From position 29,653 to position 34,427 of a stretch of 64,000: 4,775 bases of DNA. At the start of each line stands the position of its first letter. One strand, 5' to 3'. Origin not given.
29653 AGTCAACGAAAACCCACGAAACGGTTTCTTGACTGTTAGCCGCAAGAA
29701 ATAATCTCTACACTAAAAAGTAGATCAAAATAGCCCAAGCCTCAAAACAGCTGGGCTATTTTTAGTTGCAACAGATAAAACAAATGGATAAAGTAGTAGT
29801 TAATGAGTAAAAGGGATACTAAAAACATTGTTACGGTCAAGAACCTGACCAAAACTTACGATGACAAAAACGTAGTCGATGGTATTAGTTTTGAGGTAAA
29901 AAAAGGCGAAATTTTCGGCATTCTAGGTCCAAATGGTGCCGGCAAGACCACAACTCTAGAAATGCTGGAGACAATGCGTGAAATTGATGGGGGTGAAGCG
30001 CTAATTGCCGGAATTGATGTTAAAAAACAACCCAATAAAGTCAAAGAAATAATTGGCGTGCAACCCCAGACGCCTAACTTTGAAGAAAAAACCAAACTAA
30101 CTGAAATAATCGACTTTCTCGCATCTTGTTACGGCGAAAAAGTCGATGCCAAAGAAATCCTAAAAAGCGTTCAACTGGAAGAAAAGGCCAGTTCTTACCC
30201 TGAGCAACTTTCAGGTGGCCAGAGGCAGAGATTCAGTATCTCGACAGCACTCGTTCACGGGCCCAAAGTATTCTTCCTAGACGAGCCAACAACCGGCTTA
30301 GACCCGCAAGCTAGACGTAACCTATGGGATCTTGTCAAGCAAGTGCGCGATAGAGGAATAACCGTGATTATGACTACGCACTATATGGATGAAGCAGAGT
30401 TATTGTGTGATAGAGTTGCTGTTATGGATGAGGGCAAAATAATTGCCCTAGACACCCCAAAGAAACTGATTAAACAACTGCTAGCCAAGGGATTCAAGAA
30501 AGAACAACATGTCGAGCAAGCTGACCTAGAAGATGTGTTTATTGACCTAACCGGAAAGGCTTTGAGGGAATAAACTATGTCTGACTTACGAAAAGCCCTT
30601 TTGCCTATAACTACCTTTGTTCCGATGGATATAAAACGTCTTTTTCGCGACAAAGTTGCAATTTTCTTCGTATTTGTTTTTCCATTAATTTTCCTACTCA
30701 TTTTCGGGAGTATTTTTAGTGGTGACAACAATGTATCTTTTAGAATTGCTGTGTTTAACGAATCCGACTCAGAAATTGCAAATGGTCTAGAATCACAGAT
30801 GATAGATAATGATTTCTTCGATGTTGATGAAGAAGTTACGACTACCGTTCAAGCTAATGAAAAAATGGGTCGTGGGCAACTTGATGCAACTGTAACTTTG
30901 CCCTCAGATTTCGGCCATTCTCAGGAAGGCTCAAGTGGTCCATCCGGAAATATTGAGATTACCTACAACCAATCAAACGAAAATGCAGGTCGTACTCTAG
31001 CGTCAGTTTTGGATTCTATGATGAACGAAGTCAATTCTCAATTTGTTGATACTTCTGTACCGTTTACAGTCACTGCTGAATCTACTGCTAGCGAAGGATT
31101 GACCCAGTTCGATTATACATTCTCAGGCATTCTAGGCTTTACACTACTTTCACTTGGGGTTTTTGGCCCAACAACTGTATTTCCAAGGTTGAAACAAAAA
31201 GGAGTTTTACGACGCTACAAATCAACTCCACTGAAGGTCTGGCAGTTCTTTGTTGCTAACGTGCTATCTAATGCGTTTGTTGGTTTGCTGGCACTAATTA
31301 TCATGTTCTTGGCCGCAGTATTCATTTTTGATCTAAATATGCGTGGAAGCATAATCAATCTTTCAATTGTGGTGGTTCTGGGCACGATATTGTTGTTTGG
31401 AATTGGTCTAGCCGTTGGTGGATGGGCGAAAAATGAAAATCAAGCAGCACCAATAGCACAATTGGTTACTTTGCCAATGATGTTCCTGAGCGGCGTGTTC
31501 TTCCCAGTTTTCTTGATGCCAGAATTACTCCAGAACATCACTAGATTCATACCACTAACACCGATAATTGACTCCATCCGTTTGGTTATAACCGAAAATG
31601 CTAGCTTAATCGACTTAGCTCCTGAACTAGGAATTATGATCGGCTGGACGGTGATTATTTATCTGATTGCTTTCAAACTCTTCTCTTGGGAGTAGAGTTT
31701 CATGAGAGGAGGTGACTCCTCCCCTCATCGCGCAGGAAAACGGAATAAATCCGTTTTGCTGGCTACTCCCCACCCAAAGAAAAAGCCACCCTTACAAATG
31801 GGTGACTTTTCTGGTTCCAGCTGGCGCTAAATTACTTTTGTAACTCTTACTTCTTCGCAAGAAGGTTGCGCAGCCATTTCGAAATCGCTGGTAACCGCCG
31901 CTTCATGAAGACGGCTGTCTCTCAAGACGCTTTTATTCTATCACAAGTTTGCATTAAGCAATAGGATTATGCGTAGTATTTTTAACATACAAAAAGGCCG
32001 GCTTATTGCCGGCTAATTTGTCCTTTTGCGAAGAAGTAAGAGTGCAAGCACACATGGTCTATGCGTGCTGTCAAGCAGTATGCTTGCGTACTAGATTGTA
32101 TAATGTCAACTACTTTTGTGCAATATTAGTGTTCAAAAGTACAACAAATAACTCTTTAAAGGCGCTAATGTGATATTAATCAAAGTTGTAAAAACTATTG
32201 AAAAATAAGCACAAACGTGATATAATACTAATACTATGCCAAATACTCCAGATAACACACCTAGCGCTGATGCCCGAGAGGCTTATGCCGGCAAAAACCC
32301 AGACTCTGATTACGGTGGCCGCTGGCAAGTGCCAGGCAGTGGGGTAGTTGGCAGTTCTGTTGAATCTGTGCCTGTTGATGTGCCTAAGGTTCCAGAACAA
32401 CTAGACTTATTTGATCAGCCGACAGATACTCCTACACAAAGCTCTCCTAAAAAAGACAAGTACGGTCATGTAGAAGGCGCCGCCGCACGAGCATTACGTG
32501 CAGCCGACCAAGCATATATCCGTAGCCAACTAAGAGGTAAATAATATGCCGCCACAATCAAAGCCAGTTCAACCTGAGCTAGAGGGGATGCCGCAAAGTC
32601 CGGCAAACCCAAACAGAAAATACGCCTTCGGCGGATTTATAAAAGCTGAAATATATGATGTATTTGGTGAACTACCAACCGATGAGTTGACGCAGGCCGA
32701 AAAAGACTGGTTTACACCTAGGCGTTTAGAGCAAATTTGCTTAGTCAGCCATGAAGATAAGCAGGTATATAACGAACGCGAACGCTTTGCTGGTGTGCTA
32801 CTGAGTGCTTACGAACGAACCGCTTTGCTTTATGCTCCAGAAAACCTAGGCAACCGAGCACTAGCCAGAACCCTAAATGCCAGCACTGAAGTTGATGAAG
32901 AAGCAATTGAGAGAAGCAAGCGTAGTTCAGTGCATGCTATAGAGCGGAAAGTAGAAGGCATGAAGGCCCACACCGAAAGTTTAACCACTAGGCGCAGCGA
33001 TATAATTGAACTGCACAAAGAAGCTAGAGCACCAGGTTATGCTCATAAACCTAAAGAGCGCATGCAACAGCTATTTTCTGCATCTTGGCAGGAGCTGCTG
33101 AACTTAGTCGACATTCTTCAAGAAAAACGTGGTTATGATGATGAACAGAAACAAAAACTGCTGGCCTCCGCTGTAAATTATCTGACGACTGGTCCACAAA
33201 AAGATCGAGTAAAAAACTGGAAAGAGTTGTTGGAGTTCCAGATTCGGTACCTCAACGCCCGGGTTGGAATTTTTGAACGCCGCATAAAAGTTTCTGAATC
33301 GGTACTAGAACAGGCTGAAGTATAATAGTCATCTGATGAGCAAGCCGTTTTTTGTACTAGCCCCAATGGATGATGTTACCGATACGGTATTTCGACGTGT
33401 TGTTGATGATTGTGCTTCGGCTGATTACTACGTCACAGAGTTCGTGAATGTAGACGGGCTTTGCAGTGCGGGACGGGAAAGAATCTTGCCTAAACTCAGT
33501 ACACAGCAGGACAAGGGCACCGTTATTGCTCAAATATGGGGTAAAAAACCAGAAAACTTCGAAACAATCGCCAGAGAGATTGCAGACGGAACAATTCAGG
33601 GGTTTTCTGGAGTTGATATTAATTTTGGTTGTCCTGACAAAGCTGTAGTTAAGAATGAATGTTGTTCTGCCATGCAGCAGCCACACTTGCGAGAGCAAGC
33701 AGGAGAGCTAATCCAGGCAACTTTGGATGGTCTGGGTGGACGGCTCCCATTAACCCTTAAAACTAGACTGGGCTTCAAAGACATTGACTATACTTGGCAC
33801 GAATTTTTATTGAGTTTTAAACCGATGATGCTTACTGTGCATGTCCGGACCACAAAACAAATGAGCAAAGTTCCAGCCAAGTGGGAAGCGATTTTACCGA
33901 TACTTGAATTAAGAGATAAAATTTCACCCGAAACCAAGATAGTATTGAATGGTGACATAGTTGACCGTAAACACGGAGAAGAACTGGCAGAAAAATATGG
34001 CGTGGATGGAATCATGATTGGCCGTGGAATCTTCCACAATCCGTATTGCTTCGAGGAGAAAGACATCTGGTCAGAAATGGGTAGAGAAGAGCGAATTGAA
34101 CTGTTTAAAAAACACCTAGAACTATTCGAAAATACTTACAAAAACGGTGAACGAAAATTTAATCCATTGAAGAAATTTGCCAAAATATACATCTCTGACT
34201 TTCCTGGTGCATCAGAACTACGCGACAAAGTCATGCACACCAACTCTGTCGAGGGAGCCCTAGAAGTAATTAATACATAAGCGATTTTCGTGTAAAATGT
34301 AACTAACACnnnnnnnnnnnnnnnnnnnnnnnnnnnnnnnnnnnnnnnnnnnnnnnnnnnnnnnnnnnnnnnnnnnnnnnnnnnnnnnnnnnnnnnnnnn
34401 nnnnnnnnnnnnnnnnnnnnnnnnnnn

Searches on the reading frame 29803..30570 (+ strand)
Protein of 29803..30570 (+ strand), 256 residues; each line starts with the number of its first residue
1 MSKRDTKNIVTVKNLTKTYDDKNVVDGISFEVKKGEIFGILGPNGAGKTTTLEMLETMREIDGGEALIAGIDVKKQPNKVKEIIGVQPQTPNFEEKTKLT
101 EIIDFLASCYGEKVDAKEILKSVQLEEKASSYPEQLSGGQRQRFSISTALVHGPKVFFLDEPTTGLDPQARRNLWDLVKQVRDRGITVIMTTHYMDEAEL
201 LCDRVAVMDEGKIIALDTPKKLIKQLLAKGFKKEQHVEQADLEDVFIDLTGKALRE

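Call 73: search_protein_families(library=pfam, proteins=[window:29803-30570:+], max_evalue=0.001)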
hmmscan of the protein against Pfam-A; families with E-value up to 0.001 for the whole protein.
window:29803-30570:+ (256 aa): 5 families
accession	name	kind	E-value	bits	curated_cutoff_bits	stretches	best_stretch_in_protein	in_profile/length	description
PF00005.33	ABC_tran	-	6.9e-29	101.6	25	1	26-164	2-137/137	ABC transporter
PF13304.12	AAA_21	-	2.7e-16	60.9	27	1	133-193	235-298/304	AAA domain, putative AbiEii toxin, Type IV TA system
PF13175.12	AAA_15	-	5.5e-06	26.7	32.1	0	106-193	291-369/374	AAA ATPase domain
PF02463.25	SMC_N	-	1.5e-05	25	40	0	117-196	124-200/220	RecF/RecN/SMC N terminal domain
PF13476.12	AAA_23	-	0.00016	22.8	27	1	28-55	15-39/201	AAA domain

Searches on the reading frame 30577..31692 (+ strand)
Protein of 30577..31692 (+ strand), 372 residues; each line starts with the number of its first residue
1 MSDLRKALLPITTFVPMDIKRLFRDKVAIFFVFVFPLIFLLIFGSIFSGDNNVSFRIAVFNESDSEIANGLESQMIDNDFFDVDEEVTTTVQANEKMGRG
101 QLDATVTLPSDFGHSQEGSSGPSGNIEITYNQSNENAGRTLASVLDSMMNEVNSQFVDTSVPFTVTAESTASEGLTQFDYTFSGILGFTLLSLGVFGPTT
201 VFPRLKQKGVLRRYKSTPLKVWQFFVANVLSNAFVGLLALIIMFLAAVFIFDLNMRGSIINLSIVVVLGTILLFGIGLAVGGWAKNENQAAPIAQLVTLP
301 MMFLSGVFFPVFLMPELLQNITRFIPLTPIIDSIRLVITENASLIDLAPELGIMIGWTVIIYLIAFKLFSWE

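Call 57: find_related_loci(query=window:30577-31692:+, collection=metagenome_contigs, flank=2500)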
Query window:30577-31692:+ (372 aa) in metagenome_contigs; peptide patterns used: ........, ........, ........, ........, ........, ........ (x = any residue, [..] = any of these).
296 stretches matched a pattern; 256 encode a relative of the query (tblastn E <= 1e-3); the best 80 are kept; 80 distinct loci.
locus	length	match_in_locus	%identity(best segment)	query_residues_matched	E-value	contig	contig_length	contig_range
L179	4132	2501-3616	70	1-372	4e-180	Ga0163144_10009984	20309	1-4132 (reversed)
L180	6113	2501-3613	68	1-372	1e-173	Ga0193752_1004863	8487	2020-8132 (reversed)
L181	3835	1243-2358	68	1-372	5e-180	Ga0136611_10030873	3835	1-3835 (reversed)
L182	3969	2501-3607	68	4-372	1e-175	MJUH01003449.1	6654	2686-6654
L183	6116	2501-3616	68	2-372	3e-172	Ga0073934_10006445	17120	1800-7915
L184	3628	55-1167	65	1-372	1e-178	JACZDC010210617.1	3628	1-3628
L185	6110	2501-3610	66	1-372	7e-170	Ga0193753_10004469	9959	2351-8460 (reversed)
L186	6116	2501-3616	67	1-372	3e-169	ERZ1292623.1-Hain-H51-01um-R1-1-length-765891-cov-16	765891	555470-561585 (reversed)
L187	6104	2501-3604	66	4-372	2e-168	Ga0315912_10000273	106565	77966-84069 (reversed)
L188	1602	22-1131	65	2-372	0e+0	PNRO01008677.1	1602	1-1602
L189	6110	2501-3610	65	1-372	2e-166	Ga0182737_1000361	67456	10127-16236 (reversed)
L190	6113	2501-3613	64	1-372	3e-166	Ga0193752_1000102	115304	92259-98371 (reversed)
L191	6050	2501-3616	66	1-372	3e-161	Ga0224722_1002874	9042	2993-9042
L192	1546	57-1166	63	2-372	1e-173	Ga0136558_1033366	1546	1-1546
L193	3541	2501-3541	65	1-348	5e-156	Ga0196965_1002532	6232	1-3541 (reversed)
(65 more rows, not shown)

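Call 73: search_protein_families(library=pfam, proteins=[window:30577-31692:+], max_evalue=0.001)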
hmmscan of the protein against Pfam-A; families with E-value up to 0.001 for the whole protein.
window:30577-31692:+ (372 aa): 3 families
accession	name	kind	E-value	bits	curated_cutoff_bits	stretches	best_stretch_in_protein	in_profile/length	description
PF12698.13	ABC2_membrane_3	-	3.5e-48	164.9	31.6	1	27-366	2-346/347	ABC-2 family transporter protein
PF01061.29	ABC2_membrane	-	1e-25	91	26.9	1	178-336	51-208/211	ABC-2 type transporter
PF12679.13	ABC2_membrane_2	-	3.9e-07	30.1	27.2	1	18-370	7-279/283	ABC-2 family transporter protein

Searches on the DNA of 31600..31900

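Call 7: search_rna_families(source=window, start=31600, end=31900, threshold=evalue, max_evalue=10, show_alignments=3)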
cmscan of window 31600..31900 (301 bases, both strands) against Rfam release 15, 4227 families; matches with E-value up to 10: 8.
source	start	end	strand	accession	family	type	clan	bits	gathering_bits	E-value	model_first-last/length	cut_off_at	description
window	31843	31880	-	RF01564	DdR14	Gene; snRNA; snoRNA; CD-box;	-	17.3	80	8.2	28-65/65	no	D. discoideum snoRNA DdR14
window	31777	31836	-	RF00106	RNAI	Gene; antisense;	-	17.2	47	0.58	1-102/102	no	RNAI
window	31772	31812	-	RF02075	STnc230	Gene; sRNA;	-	16.5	50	6.7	45-83/83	no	Enterobacterial sRNA STnc230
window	31773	31812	-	RF00489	ctRNA_p42d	Gene; antisense;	-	15.7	50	1.1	1-46/46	no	ctRNA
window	31777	31866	-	RF00515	PyrR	Cis-reg;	-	15.6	54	9.4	1-115/115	no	PyrR binding site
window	31670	31704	+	RF01338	CRISPR-DR25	Gene; CRISPR;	CL00014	15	36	3.8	1-25/25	no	CRISPR RNA direct repeat element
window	31719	31785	-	RF00464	mir-92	Gene; miRNA;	CL00137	12.9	47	2.6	1-80/80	no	mir-92 microRNA precursor family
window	31779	31851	-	RF01388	isrD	Gene; sRNA;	-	12.8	37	6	1-51/51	no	isrD Hfq binding RNA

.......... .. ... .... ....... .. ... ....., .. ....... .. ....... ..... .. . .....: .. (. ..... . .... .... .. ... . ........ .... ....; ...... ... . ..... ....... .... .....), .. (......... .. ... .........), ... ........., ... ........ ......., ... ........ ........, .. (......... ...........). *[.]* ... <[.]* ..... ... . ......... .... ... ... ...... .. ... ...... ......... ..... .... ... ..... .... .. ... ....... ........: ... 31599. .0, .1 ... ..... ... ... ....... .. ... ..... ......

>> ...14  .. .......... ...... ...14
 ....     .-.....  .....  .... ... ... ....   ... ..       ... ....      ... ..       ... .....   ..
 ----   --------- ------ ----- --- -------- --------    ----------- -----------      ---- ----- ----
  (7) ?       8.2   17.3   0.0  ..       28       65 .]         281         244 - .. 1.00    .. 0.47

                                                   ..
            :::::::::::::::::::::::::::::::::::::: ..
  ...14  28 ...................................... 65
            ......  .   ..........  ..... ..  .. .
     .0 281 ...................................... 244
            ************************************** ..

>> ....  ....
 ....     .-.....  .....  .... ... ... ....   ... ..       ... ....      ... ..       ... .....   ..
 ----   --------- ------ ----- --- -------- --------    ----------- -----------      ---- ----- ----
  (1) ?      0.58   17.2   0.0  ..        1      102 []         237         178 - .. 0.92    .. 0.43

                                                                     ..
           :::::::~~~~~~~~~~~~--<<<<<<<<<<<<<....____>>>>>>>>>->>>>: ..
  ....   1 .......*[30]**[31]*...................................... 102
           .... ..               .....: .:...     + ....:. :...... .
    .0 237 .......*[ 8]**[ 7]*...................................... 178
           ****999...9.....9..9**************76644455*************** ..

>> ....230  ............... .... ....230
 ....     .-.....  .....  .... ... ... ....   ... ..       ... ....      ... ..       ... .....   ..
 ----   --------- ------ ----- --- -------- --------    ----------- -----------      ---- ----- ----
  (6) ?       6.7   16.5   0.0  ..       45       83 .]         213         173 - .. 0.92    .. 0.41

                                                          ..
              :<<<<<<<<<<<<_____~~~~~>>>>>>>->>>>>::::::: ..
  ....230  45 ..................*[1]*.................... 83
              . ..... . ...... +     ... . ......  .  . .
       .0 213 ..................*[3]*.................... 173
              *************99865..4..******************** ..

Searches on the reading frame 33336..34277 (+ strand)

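Call 73: search_protein_families(library=pfam, proteins=[window:33336-34277:+], max_evalue=0.001)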
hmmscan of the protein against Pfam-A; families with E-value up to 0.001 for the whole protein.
window:33336-34277:+ (314 aa): 1 family
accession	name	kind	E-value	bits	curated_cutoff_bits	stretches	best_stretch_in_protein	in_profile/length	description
PF01207.24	Dus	-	1.2e-43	149.9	20.4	1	8-310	2-300/311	Dihydrouridine synthase (Dus)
